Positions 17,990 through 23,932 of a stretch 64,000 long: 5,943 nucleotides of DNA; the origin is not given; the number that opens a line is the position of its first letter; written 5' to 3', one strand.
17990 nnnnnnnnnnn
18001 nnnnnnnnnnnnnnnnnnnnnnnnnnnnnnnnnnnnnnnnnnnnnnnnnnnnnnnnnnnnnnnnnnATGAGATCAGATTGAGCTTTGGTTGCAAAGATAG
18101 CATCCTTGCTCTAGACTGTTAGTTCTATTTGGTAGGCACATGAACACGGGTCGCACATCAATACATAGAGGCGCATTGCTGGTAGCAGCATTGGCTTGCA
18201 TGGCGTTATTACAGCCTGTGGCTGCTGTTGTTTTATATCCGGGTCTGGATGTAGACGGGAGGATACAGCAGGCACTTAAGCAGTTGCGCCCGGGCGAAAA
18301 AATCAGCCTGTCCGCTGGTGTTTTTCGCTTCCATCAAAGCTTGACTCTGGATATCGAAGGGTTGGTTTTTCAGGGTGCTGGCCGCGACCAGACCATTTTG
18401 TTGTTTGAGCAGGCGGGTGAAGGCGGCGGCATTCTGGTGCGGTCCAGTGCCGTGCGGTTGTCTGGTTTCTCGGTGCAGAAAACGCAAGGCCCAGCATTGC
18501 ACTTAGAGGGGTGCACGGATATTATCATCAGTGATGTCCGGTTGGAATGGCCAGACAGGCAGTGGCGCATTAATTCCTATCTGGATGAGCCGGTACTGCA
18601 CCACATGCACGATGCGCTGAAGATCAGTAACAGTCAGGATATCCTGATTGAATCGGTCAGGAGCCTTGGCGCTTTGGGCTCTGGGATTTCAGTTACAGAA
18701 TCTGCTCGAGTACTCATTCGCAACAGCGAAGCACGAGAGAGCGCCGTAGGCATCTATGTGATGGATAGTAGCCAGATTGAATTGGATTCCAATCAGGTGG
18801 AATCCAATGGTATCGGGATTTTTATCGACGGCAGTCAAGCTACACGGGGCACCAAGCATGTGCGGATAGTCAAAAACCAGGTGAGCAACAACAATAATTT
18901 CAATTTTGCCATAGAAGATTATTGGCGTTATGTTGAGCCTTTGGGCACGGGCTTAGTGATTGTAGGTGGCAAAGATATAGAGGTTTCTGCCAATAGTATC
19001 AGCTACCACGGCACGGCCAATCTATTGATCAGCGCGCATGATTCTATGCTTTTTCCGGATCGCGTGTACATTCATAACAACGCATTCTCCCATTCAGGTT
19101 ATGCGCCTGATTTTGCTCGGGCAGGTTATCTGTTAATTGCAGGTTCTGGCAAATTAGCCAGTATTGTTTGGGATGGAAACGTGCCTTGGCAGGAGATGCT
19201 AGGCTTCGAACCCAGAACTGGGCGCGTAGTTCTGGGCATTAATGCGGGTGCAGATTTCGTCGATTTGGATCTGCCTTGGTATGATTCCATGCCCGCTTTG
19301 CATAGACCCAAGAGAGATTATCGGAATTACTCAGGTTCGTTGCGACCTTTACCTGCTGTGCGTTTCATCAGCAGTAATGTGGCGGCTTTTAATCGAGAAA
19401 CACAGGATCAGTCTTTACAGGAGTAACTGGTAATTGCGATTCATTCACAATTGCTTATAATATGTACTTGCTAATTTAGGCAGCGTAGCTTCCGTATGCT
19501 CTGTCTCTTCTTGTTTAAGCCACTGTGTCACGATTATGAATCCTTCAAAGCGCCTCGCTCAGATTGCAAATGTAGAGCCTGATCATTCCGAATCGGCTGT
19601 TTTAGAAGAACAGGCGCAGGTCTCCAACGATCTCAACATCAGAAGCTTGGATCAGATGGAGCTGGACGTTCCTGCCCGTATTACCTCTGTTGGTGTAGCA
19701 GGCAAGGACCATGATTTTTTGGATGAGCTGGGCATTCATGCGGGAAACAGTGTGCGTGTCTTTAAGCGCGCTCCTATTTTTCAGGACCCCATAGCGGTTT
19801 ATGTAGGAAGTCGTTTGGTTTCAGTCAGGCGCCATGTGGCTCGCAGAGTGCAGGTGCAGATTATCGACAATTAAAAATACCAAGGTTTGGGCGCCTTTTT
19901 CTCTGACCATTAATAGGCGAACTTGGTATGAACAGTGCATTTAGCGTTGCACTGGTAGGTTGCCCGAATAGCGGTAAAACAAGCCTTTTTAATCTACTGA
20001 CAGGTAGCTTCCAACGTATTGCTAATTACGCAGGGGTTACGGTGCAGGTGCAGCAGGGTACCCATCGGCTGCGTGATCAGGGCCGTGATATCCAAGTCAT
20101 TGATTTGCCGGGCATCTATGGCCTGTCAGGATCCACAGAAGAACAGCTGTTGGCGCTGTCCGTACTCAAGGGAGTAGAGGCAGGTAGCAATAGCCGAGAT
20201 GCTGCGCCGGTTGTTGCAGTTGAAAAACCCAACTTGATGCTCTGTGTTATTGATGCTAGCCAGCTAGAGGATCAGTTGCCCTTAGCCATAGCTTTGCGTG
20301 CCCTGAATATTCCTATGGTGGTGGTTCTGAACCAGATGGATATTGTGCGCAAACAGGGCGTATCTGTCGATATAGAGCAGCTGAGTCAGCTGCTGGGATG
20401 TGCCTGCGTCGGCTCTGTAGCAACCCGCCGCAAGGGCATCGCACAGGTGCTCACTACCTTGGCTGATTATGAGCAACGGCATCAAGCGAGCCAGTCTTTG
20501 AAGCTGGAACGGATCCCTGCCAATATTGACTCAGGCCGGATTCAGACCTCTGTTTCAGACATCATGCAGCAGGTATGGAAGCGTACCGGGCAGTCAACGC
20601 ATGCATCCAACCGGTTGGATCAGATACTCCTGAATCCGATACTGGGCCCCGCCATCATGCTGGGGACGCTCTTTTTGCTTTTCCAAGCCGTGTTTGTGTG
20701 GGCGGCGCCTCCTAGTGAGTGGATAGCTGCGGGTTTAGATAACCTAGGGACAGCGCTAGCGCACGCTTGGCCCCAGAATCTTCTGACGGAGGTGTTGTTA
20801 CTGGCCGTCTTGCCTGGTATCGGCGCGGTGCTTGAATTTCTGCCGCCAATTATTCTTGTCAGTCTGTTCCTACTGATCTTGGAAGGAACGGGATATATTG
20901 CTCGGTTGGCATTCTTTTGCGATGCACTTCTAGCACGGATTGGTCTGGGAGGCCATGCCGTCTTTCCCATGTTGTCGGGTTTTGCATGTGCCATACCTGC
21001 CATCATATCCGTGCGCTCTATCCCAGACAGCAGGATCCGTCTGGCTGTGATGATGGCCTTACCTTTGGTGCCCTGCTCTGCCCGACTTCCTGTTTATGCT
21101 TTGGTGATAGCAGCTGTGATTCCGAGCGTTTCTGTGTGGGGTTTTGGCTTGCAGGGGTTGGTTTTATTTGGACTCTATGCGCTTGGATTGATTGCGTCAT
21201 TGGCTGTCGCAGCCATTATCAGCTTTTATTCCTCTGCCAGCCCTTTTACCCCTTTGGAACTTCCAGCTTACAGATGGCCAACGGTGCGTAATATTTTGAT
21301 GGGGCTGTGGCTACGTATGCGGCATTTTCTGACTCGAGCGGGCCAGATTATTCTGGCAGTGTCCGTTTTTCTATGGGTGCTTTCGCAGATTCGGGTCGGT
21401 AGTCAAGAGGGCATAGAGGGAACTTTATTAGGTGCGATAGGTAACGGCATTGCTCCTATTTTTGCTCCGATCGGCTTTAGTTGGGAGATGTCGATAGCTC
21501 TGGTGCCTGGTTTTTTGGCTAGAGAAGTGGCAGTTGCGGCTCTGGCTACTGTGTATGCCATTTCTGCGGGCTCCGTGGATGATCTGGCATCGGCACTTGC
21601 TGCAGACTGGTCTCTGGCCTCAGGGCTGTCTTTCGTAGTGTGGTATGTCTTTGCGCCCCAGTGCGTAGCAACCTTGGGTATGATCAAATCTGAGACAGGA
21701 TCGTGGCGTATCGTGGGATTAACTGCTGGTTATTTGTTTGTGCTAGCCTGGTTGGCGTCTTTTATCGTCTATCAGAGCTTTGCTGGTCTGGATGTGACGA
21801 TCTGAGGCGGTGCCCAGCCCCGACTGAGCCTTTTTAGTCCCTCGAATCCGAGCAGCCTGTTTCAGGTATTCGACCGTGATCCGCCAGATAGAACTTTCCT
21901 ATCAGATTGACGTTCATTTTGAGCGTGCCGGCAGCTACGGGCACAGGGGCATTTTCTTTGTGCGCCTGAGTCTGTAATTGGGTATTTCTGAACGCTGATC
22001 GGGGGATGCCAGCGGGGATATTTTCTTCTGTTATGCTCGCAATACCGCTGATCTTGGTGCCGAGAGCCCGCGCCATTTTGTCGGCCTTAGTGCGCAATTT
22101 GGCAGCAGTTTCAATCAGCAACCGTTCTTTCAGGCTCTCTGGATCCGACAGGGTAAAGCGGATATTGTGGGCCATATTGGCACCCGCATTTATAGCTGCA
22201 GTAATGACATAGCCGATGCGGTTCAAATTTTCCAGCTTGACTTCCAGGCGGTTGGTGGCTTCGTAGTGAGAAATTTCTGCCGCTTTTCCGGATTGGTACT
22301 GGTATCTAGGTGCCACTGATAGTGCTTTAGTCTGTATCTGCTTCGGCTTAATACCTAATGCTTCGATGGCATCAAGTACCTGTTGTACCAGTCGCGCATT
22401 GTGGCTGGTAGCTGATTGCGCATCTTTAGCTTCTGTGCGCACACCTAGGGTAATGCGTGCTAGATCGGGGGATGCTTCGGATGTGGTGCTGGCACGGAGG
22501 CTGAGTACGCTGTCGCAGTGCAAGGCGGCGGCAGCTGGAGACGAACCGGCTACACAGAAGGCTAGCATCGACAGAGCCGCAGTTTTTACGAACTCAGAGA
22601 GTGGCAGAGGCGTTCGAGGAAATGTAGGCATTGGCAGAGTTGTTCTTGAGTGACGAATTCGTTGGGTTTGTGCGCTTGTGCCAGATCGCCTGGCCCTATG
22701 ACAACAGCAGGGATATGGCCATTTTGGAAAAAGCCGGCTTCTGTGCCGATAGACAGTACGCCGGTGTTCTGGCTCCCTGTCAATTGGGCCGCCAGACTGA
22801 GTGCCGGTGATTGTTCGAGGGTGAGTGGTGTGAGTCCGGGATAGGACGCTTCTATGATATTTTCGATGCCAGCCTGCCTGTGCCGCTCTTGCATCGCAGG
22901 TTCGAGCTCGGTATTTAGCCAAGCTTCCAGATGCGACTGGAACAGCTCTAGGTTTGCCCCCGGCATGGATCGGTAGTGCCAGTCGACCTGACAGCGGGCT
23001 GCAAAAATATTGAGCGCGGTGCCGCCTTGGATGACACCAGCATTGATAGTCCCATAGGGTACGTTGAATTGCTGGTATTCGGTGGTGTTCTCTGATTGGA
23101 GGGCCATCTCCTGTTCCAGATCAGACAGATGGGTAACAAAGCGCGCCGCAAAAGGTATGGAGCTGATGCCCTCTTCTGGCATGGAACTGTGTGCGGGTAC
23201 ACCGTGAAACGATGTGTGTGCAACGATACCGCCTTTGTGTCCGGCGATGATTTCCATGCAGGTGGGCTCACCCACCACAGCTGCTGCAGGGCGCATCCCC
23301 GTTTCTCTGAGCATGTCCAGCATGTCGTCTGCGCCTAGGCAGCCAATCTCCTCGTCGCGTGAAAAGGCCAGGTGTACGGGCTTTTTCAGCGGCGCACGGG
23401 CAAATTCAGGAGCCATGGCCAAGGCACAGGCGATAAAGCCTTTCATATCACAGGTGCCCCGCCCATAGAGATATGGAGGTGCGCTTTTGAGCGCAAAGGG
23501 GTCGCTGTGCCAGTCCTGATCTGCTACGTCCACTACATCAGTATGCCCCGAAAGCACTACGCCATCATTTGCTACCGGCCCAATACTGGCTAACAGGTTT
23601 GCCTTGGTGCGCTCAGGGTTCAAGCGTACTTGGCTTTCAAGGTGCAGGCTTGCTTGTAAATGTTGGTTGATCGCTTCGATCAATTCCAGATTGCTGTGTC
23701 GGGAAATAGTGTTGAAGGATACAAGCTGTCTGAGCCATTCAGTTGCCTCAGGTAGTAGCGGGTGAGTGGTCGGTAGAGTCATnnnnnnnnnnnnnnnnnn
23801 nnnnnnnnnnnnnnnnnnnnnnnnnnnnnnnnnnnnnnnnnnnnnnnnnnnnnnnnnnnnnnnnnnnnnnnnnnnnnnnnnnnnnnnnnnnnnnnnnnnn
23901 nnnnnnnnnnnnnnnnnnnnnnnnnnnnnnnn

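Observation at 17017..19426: Two-gene insertion (membrane coiled-coil protein + secreted beta-helix protein) where miaA-hfq normally follows mutL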

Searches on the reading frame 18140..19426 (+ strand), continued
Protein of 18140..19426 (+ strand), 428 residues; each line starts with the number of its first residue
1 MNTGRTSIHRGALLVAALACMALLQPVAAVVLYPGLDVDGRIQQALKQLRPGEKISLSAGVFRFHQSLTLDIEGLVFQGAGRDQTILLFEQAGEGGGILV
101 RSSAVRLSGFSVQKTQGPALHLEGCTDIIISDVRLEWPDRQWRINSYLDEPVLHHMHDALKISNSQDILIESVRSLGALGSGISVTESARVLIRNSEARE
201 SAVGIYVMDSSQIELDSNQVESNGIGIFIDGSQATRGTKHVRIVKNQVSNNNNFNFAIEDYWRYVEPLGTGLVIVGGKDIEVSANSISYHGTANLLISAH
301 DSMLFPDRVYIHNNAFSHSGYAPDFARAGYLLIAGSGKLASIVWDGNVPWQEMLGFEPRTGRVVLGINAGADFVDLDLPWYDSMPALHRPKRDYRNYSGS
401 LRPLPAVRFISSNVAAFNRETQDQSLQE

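Call 64: find_related_loci(query=A3, collection=metagenome_contigs, flank=10000)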
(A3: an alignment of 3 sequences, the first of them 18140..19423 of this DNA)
Query A3 (428 aa) in metagenome_contigs; peptide patterns used: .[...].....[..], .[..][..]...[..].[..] (x = any residue, [..] = any of these).
506 stretches matched a pattern; 1 encode a relative of the query (tblastn E <= 1e-3); 1 distinct loci.
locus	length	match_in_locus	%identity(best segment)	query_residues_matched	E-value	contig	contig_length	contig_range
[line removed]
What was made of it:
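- Tried and rejected: The metagenome_contigs scan with the subfamily alignment returned one irrelevant 23%-identity locus (call 64).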

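Call 69: search_protein_families(library=phrogs, proteins=[window:18140-19423:+], max_evalue=0.01)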
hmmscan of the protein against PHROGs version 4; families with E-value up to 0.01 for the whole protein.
window:18140-19423:+ (428 aa): 1 family
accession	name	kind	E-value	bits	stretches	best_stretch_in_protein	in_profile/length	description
phrog_11182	-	tail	6.4e-05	22.6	1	37-105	206-277/548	tail spike protein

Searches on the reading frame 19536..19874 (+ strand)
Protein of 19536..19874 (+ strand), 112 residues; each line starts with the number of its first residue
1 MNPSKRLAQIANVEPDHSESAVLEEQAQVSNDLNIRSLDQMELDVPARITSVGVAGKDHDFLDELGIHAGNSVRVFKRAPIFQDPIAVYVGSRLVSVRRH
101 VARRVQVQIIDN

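Call 6: search_protein_families(library=pfam, proteins=[window:19536-19874:+], max_evalue=0.01)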
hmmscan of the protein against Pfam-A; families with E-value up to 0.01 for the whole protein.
window:19536-19874:+ (112 aa): 1 family
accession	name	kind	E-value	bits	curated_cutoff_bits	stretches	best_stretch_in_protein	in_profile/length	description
PF04023.20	FeoA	-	2.6e-10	40.6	23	1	37-108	2-73/74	FeoA domain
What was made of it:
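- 19536..19874 (+): feoA. Pfam FeoA, 2.6e-10 (call 6)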

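Call 7: search_protein_families(library=ncbifam, proteins=[window:19536-19874:+], max_evalue=0.01)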
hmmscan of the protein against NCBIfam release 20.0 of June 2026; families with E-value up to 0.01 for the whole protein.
window:19536-19874:+ (112 aa): 0 families

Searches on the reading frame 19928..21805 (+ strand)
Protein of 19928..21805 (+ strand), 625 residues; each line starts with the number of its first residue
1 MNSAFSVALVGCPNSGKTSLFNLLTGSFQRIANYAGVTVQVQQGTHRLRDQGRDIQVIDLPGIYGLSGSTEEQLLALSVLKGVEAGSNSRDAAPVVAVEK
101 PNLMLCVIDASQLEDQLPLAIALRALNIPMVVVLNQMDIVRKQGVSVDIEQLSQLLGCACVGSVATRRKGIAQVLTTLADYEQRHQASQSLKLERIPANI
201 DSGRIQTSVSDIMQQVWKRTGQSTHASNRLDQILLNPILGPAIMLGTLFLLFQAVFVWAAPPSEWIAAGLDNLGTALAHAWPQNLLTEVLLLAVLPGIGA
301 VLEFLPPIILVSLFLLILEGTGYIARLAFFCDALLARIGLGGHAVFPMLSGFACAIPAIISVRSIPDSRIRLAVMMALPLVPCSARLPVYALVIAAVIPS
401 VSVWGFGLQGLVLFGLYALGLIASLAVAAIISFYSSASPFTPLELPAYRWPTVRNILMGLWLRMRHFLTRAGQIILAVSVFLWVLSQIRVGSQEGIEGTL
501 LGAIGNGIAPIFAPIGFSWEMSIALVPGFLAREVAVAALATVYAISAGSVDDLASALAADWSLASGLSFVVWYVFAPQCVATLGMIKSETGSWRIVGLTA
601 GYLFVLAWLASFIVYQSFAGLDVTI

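Call 6: search_protein_families(library=pfam, proteins=[window:19928-21805:+], max_evalue=0.01)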
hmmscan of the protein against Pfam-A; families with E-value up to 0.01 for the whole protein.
window:19928-21805:+ (625 aa): 8 families
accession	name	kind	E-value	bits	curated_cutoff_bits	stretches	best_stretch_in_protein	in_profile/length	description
PF02421.24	FeoB_N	-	1.5e-42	145.2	27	1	6-176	2-154/156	Ferrous iron transport protein B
PF07670.19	Gate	-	9.4e-33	113.2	29.6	2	469-593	2-104/104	Nucleoside recognition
PF01926.29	MMR_HSR1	-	3.4e-17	63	21.9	1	7-136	2-113/113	50S ribosome-binding GTPase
PF07664.17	FeoB_C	-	2.4e-10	40.4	26.6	1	413-463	1-54/54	Ferrous iron transport protein B C terminus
PF09439.16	SRPRB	-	8e-06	25.8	25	1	6-82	5-75/178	Signal recognition particle receptor beta subunit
PF04548.22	AIG1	-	0.00033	20.5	27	1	7-72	3-68/212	AIG1 family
PF00009.33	GTP_EFTU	-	0.0036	17.3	26.5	0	103-178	95-151/188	Elongation factor Tu GTP binding domain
PF03193.22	RsgA_GTPase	-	0.0049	17.2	30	0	121-180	47-106/174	RsgA GTPase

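Call 7: search_protein_families(library=ncbifam, proteins=[window:19928-21805:+], max_evalue=0.01)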
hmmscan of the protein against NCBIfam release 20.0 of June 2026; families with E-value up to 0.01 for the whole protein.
window:19928-21805:+ (625 aa): 21 families
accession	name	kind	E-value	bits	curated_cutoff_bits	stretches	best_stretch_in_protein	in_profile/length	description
TIGR00437.1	feoB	equivalog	5e-117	392.1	315.65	2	223-589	236-594/594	ferrous iron transport protein B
NF007105.0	PRK09554.1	equivalog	7.1e-78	262.5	683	2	208-545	251-594/772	Fe(2+) transporter permease subunit FeoB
TIGR03594.1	GTPase_EngA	equivalog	1.7e-11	43.8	306.7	1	6-69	2-59/432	ribosome biogenesis GTPase Der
TIGR00231.1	small_GTP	domain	1e-10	41.6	42.5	1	5-160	4-144/164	GTP-binding protein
TIGR02729.1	Obg_CgtA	equivalog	1.2e-10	40.9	280.25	1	7-180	160-326/329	Obg family GTPase CgtA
NF008955.0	PRK12297.1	equivalog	3.4e-10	39.4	406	1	7-191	162-337/429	GTPase ObgE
NF003255.0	PRK04213.1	equivalog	5.4e-09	35.7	164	1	4-159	9-160/204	GTP-binding protein EngB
TIGR00450.1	mnmE_trmE_thdF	equivalog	1.4e-08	34.2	252.6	1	2-159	207-348/446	tRNA uridine-5-carboxymethylaminomethyl(34) synthesis GTPase MnmE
NF008956.1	PRK12299.1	equivalog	3.9e-08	32.6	300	1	7-179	161-322/327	GTPase ObgE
NF000908.1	PRK00089.1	equivalog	2.4e-07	30.3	237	1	6-184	5-169/291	GTPase Era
TIGR03918.1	GTP_HydF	equivalog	5.5e-07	28.8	325.55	1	6-188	9-173/392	[FeFe] hydrogenase H-cluster maturation GTPase HydF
NF007171.0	PRK09602.1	subfamily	5.2e-06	25.6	387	1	5-47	3-45/397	YchF-related putative GTPase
NF008954.1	PRK12296.1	equivalog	5.6e-06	25.1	377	1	4-190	159-347/470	GTPase ObgE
TIGR03596.1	GTPase_YlqF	equivalog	5.8e-06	25.9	208.2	1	3-77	117-187/276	ribosome biogenesis GTPase YlqF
NF003661.0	PRK05291.1-3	equivalog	2.8e-05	23.7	380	1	3-181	215-369/448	tRNA uridine-5-carboxymethylaminomethyl(34) synthesis GTPase MnmE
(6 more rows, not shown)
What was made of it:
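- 19928..21805 (+): feoB. TIGR00437 at 392 bits against cutoff 315.65 (call 7)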

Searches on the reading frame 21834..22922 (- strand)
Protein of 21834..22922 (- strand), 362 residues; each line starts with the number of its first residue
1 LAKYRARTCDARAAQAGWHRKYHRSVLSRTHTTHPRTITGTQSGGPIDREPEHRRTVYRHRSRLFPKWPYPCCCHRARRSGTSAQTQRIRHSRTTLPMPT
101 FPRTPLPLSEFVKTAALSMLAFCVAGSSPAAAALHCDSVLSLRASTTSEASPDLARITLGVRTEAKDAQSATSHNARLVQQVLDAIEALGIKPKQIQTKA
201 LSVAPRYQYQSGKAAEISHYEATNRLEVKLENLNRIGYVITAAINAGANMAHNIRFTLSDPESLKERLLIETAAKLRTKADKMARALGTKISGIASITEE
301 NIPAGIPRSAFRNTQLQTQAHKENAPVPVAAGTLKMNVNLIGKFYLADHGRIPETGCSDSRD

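Call 6: search_protein_families(library=pfam, proteins=[window:21834-22922:-], max_evalue=0.01)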
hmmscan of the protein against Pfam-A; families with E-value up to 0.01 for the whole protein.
window:21834-22922:- (362 aa): 1 family
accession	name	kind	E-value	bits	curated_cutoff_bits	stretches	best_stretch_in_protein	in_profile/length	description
PF04402.19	SIMPL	-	4.5e-43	148.3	25.2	1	141-340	2-201/205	Protein of unknown function (DUF541)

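Call 7: search_protein_families(library=ncbifam, proteins=[window:21834-22922:-], max_evalue=0.01)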
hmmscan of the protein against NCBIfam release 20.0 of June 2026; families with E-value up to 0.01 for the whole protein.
window:21834-22922:- (362 aa): 1 family
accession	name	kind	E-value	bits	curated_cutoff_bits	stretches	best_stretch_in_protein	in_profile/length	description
NF008299.0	PRK11087.1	equivalog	1.3e-24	86.9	249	1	121-298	13-190/238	oxidative stress defense protein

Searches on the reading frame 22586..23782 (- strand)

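Call 6: search_protein_families(library=pfam, proteins=[window:22586-23782:-], max_evalue=0.01)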
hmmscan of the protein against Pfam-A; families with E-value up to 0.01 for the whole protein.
window:22586-23782:- (398 aa): 3 families
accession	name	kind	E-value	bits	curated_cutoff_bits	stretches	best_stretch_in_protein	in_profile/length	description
PF01546.33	Peptidase_M20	-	3.3e-32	112.5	24.6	1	77-393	2-204/206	Peptidase family M20/M25/M40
PF07687.19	M20_dimer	-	1.3e-18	67.3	21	1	181-295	2-105/107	Peptidase dimerisation domain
PF04389.22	Peptidase_M28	-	8.6e-05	22.8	21.3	1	62-159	1-79/193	Peptidase family M28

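Call 7: search_protein_families(library=ncbifam, proteins=[window:22586-23782:-], max_evalue=0.01)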
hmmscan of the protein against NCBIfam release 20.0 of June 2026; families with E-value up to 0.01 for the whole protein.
window:22586-23782:- (398 aa): 46 families (the best 25 are shown)
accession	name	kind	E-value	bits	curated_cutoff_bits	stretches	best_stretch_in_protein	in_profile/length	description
NF005710.0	PRK07522.1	subfamily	5.1e-135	450.6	412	1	12-397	9-389/391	acetylornithine deacetylase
TIGR01892.1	AcOrn-deacetyl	equivalog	1.3e-101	340.3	297.7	1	16-392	2-364/365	acetylornithine deacetylase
NF003474.0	PRK05111.1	equivalog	3.7e-71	240.1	460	1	11-394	6-378/383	acetylornithine deacetylase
TIGR01910.1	DapE-ArgE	subfamily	1.8e-53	182.1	217.6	1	15-383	2-368/373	ArgE/DapE family deacylase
NF006365.0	PRK08588.1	subfamily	8.6e-39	133.9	289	1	13-393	9-377/383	succinyl-diaminopimelate desuccinylase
TIGR01900.1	dapE-gram_pos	equivalog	5.9e-37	127.4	304.2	1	14-391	6-348/351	succinyl-diaminopimelate desuccinylase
NF006439.0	PRK08737.1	equivalog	3.3e-33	115.2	345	1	9-389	4-357/364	acetylornithine deacetylase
NF006400.0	PRK08651.1-3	equivalog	2e-32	112.5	374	1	50-396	62-406/410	succinyl-diaminopimelate desuccinylase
NF006399.0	PRK08651.1-2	equivalog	7.2e-32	110.9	381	1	17-392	10-400/405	succinyl-diaminopimelate desuccinylase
NF009557.0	PRK13009.1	equivalog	1.5e-31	109.9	284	1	14-394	6-372/377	succinyl-diaminopimelate desuccinylase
NF005373.0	PRK06915.1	equivalog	7.6e-31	107.5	428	1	74-387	95-408/422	peptidase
NF009555.0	PRK13004.1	equivalog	6.6e-30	104.3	321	2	13-227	17-225/399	YgeY family selenium metabolism-linked hydrolase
NF006402.0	PRK08651.1-5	equivalog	1.5e-27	96.5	369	1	97-391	84-362/369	succinyl-diaminopimelate desuccinylase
TIGR01246.1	dapE_proteo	equivalog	4.3e-26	91.8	361.8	1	14-290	2-273/370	succinyl-diaminopimelate desuccinylase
NF006370.0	PRK08596.1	equivalog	6.1e-25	87.6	412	1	15-388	21-411/425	acetylornithine deacetylase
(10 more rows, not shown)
